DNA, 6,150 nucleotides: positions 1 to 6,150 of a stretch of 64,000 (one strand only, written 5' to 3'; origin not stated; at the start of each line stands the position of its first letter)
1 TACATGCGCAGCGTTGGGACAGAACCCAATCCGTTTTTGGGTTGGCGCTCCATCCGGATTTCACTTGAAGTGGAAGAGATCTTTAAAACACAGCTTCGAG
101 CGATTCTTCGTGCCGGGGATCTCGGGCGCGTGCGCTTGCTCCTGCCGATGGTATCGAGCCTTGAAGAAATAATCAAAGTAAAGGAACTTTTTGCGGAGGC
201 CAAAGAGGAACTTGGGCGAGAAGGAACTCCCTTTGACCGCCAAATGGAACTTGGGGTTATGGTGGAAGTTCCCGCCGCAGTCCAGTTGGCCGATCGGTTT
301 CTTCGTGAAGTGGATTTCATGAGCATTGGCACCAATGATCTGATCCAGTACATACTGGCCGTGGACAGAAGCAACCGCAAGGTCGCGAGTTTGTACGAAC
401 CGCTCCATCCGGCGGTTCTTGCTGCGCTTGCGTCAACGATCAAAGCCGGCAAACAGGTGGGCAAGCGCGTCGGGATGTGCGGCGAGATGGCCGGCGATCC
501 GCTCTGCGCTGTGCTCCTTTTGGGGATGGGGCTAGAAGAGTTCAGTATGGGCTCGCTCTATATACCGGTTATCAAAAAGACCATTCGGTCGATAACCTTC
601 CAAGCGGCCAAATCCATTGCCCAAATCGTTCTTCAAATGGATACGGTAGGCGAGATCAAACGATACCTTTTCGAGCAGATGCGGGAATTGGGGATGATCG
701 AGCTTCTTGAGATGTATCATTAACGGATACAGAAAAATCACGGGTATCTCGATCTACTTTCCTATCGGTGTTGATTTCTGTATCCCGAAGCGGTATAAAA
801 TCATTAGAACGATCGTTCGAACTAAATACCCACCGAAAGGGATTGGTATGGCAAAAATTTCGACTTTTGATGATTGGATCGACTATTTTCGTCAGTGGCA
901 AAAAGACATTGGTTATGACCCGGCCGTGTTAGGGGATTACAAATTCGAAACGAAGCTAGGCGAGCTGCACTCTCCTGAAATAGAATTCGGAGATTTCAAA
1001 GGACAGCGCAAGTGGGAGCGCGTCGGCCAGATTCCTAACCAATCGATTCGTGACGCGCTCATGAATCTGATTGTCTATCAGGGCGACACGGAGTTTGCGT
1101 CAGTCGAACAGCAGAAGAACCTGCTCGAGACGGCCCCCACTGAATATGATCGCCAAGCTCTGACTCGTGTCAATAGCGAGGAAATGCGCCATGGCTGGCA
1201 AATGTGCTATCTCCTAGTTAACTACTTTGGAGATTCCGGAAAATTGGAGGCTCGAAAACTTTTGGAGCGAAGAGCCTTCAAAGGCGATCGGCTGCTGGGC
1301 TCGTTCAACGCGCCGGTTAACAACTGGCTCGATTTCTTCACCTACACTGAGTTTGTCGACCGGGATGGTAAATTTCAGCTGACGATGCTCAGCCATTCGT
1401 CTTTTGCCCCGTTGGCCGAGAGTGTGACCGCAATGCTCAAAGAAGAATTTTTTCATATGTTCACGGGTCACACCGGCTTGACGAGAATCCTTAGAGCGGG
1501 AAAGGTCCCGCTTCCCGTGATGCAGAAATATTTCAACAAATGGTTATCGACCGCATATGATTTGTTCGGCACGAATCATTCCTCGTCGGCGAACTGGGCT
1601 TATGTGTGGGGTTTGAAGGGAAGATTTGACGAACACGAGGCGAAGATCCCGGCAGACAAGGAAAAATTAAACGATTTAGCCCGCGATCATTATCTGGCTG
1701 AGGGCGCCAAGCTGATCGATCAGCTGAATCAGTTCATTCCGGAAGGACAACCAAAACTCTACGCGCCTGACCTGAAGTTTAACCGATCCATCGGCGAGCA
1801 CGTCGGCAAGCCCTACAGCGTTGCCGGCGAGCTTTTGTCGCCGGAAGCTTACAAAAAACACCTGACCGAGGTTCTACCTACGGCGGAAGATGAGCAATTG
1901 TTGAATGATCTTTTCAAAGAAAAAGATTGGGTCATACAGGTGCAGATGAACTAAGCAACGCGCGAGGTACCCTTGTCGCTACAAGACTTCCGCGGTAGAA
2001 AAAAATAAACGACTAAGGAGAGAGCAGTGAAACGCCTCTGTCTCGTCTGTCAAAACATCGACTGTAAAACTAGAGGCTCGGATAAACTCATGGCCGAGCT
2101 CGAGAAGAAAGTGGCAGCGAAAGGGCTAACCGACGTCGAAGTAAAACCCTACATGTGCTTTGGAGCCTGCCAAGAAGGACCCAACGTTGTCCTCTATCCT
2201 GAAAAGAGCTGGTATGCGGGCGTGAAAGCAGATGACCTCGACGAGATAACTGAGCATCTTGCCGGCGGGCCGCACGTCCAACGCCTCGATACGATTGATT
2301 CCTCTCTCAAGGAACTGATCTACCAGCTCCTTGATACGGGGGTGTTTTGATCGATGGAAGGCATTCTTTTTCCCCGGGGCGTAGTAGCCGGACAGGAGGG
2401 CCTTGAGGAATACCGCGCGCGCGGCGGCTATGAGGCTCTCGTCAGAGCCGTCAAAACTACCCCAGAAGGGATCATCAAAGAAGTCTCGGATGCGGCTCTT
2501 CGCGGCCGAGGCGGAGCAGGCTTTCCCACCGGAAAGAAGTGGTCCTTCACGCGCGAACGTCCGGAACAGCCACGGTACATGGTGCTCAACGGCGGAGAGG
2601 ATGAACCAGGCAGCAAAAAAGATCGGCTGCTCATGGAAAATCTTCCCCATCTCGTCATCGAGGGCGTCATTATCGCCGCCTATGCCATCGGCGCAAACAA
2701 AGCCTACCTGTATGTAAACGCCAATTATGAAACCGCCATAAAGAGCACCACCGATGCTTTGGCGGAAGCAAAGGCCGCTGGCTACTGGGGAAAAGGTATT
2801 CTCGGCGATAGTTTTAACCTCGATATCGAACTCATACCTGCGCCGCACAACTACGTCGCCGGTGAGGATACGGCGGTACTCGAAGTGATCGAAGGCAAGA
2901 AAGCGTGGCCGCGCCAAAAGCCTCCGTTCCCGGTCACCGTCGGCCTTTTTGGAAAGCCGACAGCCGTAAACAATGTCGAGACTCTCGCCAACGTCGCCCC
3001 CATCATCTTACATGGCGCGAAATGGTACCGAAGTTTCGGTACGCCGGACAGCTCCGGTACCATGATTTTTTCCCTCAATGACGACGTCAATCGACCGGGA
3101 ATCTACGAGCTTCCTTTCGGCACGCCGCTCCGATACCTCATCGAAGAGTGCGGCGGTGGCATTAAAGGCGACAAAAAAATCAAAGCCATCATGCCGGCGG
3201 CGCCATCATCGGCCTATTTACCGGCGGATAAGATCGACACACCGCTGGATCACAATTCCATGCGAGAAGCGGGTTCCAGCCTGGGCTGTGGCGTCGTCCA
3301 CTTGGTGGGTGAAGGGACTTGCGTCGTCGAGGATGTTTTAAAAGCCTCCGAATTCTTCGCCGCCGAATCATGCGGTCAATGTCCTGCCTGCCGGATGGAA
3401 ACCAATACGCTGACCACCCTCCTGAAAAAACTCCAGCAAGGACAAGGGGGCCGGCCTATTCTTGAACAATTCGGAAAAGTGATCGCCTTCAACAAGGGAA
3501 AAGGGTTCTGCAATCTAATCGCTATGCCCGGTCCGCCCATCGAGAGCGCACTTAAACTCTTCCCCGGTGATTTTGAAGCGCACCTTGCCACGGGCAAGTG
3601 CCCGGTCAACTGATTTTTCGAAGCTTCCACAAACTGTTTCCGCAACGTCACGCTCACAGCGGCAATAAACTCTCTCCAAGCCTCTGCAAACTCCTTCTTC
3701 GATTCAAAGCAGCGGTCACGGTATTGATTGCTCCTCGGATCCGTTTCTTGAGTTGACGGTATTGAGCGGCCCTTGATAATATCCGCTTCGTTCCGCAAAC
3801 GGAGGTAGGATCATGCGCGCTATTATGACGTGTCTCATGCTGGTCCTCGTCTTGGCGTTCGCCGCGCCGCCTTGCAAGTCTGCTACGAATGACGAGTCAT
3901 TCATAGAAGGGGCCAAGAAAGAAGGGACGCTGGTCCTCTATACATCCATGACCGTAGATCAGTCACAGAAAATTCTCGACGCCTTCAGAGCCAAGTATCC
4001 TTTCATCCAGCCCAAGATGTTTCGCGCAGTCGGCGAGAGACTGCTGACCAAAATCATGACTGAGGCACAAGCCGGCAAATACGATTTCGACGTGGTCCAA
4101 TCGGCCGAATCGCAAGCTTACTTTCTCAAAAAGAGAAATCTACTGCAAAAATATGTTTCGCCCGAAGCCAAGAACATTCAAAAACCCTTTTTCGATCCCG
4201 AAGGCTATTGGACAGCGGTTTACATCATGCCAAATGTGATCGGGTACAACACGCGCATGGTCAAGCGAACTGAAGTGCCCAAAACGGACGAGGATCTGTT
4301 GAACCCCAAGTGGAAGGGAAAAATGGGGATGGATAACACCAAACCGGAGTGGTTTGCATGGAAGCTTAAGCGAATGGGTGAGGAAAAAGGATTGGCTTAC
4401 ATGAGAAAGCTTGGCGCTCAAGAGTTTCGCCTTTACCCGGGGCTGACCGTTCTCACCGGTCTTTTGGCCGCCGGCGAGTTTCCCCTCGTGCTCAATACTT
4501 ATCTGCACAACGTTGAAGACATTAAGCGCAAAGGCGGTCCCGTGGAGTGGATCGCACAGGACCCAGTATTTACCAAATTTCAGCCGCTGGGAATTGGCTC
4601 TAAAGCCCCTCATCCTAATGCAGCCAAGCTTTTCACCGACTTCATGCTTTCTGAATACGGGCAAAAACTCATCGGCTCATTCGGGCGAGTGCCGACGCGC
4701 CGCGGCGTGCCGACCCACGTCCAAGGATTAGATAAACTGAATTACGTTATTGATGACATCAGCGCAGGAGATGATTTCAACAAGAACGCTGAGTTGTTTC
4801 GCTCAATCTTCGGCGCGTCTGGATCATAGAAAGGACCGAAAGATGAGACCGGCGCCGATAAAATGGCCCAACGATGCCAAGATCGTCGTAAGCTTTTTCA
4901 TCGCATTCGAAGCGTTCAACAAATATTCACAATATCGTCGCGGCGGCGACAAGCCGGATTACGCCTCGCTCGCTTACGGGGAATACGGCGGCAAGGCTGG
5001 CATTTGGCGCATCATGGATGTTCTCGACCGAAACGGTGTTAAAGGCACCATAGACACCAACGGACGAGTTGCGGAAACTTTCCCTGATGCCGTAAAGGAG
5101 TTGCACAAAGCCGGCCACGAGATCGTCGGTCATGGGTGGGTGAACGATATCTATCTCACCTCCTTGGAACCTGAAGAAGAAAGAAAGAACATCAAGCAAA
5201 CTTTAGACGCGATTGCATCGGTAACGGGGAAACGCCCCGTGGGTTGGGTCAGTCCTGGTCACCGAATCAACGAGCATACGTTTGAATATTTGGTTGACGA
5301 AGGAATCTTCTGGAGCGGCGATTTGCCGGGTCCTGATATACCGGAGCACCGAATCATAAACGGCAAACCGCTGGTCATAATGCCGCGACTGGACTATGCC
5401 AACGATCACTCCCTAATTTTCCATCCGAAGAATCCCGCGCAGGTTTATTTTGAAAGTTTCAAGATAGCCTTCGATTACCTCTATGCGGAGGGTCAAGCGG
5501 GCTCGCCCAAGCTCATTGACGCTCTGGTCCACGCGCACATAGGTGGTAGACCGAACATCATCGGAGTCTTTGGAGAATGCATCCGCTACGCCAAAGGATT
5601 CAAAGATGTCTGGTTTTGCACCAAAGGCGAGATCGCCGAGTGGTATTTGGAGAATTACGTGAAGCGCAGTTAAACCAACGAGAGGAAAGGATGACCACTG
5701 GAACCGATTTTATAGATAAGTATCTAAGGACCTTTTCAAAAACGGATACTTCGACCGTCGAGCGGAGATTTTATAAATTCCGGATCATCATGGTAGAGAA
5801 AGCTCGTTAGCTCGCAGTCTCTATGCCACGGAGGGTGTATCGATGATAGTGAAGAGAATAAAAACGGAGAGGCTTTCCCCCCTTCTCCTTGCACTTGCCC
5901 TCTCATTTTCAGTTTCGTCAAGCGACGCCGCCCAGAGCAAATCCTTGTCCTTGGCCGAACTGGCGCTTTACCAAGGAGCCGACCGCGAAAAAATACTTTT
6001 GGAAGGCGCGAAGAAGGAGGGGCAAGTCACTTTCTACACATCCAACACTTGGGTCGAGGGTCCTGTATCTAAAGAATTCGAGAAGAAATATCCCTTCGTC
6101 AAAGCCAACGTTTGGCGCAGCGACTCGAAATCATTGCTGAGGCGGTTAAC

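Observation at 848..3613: Short BoxB/PaaA-like diiron oxygenase coupled to a NuoE-like [2Fe-2S] ferredoxin and a NuoF-like flavoprotein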

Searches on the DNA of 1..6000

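Call 69: search_rna_families(source=window, start=1, end=6000, threshold=evalue, max_evalue=0.1)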
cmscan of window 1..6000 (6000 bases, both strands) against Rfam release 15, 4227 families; matches with E-value up to 0.1: 0.
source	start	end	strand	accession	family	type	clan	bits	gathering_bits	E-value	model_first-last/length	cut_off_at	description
